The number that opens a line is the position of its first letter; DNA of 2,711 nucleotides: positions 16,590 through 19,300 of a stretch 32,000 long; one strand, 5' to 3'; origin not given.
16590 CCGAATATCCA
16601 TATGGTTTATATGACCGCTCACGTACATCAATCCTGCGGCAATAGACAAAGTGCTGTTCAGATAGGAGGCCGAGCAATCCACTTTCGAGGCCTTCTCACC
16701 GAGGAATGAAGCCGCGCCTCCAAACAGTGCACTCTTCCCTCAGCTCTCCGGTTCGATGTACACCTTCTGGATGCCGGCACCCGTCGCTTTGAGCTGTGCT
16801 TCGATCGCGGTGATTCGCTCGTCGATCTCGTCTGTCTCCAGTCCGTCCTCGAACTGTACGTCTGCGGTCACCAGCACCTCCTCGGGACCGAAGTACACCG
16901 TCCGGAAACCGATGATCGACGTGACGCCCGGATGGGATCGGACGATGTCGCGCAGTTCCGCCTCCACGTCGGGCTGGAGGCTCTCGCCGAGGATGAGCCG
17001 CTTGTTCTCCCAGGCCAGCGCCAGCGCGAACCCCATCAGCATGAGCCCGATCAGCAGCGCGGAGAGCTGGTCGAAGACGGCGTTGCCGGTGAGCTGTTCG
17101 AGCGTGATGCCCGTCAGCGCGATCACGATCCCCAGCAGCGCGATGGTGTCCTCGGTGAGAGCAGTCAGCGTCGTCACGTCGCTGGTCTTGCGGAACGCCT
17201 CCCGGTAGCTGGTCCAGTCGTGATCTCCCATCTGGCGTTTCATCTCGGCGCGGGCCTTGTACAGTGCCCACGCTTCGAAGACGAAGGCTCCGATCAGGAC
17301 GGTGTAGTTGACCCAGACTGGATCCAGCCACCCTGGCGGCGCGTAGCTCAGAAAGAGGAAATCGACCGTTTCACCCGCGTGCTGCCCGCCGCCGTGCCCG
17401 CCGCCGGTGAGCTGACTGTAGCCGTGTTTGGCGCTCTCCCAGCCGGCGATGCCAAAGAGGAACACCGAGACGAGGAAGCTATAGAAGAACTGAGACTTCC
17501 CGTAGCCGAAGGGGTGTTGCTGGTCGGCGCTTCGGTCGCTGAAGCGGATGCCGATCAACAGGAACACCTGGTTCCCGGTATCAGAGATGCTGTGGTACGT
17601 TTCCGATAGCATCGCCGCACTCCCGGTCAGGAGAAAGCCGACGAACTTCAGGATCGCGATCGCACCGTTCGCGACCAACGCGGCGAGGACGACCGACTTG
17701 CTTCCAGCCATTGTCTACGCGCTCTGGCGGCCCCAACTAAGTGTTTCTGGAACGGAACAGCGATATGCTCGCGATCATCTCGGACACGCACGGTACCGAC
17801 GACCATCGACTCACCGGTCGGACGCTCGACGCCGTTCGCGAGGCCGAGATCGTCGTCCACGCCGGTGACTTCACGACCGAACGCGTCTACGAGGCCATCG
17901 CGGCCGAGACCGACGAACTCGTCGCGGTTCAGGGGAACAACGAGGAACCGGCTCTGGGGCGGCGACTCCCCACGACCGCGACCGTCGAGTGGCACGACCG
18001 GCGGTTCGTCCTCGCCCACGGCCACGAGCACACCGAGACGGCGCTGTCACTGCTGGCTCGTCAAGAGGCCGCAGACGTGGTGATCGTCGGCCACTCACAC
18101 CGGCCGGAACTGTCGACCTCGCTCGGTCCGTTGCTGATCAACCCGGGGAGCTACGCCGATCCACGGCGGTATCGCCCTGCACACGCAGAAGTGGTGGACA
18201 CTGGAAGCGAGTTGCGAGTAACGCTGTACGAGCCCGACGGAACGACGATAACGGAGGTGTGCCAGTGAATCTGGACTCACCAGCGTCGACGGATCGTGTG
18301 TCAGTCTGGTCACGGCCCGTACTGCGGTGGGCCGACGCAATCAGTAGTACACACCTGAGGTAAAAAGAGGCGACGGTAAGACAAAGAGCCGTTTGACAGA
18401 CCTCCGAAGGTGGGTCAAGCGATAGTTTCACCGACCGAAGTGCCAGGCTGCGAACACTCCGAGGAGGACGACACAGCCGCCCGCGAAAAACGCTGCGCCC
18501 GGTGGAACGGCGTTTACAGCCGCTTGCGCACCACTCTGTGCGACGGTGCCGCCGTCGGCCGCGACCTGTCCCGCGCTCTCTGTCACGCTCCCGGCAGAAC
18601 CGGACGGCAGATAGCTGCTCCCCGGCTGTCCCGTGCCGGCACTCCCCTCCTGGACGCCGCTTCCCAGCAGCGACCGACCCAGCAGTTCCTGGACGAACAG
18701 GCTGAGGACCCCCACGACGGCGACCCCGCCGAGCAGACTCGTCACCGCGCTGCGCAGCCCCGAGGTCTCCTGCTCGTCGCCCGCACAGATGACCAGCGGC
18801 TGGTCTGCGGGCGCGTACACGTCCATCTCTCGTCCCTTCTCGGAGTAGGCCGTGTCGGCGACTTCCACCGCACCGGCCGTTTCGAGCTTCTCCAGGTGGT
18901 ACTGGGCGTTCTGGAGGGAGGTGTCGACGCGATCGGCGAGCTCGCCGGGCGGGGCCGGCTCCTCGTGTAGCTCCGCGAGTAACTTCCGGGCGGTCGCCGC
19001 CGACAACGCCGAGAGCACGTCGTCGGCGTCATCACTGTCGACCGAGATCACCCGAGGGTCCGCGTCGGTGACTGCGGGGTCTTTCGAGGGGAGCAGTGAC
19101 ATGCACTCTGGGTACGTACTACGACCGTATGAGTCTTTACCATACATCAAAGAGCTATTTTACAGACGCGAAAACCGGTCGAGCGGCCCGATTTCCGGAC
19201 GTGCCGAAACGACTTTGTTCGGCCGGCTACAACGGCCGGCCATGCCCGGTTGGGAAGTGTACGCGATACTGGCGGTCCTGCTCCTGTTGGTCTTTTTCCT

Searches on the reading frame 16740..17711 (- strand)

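Call 11: search_protein_families(library=pfam, proteins=[window:16740-17711:-], max_evalue=0.01)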
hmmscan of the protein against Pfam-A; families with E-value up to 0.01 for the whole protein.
window:16740-17711:- (323 aa): 2 families
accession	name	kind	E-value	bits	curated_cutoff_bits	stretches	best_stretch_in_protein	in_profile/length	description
PF01545.26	Cation_efflux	-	1.9e-34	119.6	26.6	1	9-240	2-197/198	Cation efflux family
PF16916.11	ZT_dimer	-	0.0004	20.8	26.7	1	246-319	2-73/78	Dimerisation domain of Zinc Transporter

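Call 12: search_protein_families(library=phrogs, proteins=[window:16740-17711:-], max_evalue=0.01)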
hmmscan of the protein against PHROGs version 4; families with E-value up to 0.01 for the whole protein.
window:16740-17711:- (323 aa): 1 family
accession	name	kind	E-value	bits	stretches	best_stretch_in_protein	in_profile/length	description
phrog_7308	-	moron, auxiliary metabolic gene and host takeover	1.2e-20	75.1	2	7-88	14-95/302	cation efflux protein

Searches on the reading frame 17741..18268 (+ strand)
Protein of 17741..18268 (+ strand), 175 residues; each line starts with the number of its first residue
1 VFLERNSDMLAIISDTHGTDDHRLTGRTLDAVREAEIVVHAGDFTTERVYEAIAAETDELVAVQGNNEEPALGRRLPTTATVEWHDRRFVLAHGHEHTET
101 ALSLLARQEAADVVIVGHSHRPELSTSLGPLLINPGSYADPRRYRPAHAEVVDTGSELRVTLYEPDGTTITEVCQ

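Call 11: search_protein_families(library=pfam, proteins=[window:17741-18268:+], max_evalue=0.01)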
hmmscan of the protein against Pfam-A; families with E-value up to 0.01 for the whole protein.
window:17741-18268:+ (175 aa): 2 families
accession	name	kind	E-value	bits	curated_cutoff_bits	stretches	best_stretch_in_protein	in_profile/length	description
PF12850.12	Metallophos_2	-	3.5e-31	108.7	27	1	10-154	3-151/154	Calcineurin-like phosphoesterase superfamily domain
PF00149.33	Metallophos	-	3.6e-07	31.2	21.5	1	11-71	4-77/191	Calcineurin-like phosphoesterase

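Call 12: search_protein_families(library=phrogs, proteins=[window:17741-18268:+], max_evalue=0.01)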
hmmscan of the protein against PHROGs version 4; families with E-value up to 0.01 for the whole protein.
window:17741-18268:+ (175 aa): 2 families
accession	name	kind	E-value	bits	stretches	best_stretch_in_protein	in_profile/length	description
phrog_1649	-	other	2.3e-05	24.2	1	6-72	34-108/308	metallo-phosphoesterase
phrog_284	-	DNA, RNA and nucleotide metabolism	0.00015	21.8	1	78-146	288-365/398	exonuclease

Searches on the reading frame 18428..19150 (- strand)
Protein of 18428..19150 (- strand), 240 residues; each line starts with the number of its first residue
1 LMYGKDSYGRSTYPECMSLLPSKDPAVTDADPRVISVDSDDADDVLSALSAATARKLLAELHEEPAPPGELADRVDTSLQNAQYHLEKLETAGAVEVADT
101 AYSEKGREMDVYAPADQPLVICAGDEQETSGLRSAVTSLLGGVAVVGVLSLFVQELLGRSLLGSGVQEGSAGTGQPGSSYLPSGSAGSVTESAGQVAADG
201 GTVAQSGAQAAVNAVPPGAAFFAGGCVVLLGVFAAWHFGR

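Call 11: search_protein_families(library=pfam, proteins=[window:18428-19150:-], max_evalue=0.01)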
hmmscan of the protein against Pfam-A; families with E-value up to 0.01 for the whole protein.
window:18428-19150:- (240 aa): 6 families
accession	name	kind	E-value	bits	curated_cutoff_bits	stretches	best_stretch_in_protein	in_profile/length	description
PF24267.1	HVO_1552_C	-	2.5e-16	60.1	27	1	123-240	2-98/98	HVO_1552, C-terminal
PF12840.13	HTH_20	-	2.6e-12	47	27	1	49-97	1-50/51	Helix-turn-helix domain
PF25213.1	HVO_A0261_N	-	8e-05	22.9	35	1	48-103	7-62/86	HVO_A0261 N-terminal domain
PF13412.12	HTH_24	-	0.0003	20.7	21.9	1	53-95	4-47/48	Winged helix-turn-helix DNA-binding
PF12802.13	MarR_2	-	0.00083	19.9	27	1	57-99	10-54/61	MarR family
PF24035.1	DUF7344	-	0.0069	17.2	27.8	0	55-98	28-69/76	Domain of unknown function (DUF7344)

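Call 12: search_protein_families(library=phrogs, proteins=[window:18428-19150:-], max_evalue=0.01)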
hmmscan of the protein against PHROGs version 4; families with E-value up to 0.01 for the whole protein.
window:18428-19150:- (240 aa): 0 families
